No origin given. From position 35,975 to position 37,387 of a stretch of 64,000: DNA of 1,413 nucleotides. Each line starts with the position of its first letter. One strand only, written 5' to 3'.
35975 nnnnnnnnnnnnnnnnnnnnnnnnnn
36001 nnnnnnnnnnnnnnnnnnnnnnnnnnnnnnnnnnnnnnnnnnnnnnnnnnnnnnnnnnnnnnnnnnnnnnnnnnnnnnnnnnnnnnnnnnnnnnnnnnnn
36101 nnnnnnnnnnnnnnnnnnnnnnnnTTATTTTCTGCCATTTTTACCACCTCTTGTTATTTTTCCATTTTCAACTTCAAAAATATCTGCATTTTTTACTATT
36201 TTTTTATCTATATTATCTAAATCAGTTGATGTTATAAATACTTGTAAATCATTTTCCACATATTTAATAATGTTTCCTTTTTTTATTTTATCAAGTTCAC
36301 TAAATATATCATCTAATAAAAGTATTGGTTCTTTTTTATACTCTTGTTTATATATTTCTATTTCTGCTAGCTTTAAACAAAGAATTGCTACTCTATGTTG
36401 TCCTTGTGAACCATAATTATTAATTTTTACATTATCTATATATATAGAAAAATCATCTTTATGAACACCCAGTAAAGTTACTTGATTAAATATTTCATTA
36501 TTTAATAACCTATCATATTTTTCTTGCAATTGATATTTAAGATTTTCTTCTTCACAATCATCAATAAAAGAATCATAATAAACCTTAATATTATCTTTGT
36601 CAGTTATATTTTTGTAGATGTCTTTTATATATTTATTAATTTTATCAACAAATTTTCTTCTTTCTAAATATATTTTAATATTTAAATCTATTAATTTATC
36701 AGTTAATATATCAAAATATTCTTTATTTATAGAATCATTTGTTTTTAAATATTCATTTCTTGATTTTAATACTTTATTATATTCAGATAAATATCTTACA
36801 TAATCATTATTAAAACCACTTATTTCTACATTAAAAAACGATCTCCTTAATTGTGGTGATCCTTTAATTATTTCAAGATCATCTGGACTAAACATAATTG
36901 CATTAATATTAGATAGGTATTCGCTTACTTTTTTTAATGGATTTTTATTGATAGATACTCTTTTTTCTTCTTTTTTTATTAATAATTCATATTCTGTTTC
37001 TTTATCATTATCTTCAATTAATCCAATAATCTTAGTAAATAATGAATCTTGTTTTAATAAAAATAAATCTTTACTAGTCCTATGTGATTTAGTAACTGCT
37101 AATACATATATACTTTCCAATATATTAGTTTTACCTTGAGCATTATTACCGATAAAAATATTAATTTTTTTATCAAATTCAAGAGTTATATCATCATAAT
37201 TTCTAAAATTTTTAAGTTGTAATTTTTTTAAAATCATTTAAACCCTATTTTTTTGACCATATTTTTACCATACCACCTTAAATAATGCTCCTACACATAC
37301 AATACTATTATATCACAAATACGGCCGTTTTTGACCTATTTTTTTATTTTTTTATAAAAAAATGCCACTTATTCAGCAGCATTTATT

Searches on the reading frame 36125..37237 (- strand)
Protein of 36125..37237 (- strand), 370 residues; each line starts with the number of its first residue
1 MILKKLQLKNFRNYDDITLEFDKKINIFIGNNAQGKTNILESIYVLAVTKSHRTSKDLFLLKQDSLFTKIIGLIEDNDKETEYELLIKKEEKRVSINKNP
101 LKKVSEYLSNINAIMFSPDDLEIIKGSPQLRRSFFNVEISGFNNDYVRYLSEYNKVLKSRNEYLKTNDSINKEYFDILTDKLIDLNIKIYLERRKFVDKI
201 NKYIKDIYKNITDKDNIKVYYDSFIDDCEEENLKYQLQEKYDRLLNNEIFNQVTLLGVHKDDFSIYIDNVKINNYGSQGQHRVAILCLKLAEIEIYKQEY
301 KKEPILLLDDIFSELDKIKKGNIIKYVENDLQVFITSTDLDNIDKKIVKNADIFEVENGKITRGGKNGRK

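Call 35: search_protein_families(library=pfam, proteins=[window:36125-37237:-], max_evalue=0.001)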
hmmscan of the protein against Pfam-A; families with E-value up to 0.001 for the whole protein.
window:36125-37237:- (370 aa): 4 families
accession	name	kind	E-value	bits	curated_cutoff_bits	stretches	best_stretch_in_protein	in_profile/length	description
PF02463.25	SMC_N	-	1.4e-20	74.1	40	1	3-361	2-219/220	RecF/RecN/SMC N terminal domain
PF13175.12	AAA_15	-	3.4e-09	37.2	32.1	1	1-345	1-282/374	AAA ATPase domain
PF13476.12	AAA_23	-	1.1e-08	36.4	27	1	5-239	1-191/201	AAA domain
PF13514.12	AAA_27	-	5.6e-05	23.3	22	1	1-89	1-88/206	AAA domain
